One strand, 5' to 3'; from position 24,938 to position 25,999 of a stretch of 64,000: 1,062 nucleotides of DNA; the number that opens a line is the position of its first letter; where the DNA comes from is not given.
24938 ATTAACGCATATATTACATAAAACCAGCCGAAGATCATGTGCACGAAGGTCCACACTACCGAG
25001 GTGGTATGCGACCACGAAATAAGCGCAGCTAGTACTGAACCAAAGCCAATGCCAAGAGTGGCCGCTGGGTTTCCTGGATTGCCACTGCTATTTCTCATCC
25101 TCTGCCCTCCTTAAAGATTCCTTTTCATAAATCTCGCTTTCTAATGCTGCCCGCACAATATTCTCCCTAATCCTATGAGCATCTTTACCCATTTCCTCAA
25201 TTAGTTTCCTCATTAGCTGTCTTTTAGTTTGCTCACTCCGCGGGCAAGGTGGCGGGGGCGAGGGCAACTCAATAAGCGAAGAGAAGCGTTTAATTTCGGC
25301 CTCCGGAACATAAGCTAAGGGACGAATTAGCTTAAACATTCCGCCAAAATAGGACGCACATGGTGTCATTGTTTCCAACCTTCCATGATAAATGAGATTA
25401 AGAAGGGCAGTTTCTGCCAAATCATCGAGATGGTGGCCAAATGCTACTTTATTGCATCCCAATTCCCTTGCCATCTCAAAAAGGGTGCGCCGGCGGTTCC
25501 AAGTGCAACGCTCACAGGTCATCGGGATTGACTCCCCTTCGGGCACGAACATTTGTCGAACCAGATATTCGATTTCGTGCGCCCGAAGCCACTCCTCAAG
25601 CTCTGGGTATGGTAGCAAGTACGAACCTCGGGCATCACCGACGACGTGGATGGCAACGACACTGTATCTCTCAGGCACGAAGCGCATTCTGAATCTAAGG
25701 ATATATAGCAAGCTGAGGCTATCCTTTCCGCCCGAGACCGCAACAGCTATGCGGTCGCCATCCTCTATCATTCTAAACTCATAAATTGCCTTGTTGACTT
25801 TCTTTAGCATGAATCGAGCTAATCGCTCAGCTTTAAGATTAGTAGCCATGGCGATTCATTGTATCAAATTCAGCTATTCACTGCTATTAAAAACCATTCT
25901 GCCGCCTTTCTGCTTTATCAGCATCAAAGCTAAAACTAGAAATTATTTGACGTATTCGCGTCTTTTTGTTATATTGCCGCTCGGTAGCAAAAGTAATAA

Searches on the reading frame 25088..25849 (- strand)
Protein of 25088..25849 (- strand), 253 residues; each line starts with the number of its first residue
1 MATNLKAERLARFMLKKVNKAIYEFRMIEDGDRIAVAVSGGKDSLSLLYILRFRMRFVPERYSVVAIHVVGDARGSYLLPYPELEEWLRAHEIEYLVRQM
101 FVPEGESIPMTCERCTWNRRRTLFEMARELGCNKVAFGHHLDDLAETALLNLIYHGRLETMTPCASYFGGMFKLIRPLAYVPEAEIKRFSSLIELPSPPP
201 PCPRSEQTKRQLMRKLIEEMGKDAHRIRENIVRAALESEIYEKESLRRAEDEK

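Call 20: search_protein_families(library=pfam, proteins=[window:25088-25849:-])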
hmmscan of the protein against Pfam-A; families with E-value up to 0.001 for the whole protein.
window:25088-25849:- (253 aa): 1 family
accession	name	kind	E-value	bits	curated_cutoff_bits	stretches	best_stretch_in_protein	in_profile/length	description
PF01171.26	ATP_bind_3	-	3e-13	50.3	27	1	34-191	2-157/182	PP-loop family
